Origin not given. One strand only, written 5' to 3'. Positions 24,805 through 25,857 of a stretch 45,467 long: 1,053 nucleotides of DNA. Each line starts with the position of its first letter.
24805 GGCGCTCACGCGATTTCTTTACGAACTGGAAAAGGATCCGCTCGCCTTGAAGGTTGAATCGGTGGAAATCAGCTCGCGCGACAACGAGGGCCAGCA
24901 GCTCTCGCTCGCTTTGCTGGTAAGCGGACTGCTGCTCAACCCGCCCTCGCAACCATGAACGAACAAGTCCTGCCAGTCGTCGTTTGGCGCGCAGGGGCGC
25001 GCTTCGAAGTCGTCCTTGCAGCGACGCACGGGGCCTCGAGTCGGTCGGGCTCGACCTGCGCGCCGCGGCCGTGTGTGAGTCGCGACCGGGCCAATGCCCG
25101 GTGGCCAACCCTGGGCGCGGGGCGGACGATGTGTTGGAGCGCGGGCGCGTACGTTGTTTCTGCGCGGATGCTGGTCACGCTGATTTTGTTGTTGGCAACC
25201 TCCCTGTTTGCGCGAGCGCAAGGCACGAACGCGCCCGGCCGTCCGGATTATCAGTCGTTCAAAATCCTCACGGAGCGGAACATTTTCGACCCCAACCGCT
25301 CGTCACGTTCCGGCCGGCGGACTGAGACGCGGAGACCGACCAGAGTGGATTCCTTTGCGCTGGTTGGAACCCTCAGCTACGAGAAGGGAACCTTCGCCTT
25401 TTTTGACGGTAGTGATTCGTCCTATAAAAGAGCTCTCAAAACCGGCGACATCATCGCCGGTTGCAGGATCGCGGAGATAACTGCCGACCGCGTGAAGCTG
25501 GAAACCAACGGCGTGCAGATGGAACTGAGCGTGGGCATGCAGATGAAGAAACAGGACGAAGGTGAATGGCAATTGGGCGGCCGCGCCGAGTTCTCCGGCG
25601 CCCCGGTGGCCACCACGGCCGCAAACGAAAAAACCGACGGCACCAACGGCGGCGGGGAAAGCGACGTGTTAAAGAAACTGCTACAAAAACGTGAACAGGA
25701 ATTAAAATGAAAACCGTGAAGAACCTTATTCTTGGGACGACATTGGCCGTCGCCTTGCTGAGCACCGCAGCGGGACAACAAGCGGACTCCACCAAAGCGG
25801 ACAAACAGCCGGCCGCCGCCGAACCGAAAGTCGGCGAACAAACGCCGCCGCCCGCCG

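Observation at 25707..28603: Secretin split into two separately exported polypeptides, with the break inside the loop of the last N-domain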

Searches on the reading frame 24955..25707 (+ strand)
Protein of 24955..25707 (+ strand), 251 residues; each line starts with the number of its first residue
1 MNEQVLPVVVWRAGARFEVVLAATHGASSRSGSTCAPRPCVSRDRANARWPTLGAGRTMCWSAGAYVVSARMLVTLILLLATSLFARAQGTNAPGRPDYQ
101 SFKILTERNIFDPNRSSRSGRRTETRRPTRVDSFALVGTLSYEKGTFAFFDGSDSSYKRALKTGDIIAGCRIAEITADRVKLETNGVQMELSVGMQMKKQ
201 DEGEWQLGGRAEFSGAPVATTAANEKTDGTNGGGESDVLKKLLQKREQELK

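Call 3: search_protein_families(library=pfam, proteins=[window:24955-25707:+], max_evalue=1)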
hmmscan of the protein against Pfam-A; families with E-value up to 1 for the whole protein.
window:24955-25707:+ (251 aa): 1 family
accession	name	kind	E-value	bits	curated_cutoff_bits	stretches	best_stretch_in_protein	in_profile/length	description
PF23862.1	CdsD_C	-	0.049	14.1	27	1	159-188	23-52/56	CdsD C-terminal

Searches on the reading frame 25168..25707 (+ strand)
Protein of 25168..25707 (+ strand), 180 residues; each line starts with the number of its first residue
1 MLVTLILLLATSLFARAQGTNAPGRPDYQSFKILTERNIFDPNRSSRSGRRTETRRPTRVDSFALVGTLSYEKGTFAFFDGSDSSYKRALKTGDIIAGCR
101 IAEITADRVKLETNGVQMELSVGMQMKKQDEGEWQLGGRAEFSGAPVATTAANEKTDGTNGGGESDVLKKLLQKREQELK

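Call 82: search_solved_structures(query=window:25168-25707:+, max_evalue=10, show_alignments=1)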
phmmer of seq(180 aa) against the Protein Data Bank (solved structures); distinct sequences matched with E-value up to 10: 3.
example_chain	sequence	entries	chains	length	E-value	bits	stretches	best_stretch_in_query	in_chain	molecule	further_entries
2y4x_A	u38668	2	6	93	0.28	14.5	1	59-96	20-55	PILP PROTEIN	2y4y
3vx4_A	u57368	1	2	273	0.32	14.3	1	61-175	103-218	Putative ABC transporter, ATP-binding protein ComA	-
2lc4_A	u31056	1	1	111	0.36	14.1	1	59-96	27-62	PilP protein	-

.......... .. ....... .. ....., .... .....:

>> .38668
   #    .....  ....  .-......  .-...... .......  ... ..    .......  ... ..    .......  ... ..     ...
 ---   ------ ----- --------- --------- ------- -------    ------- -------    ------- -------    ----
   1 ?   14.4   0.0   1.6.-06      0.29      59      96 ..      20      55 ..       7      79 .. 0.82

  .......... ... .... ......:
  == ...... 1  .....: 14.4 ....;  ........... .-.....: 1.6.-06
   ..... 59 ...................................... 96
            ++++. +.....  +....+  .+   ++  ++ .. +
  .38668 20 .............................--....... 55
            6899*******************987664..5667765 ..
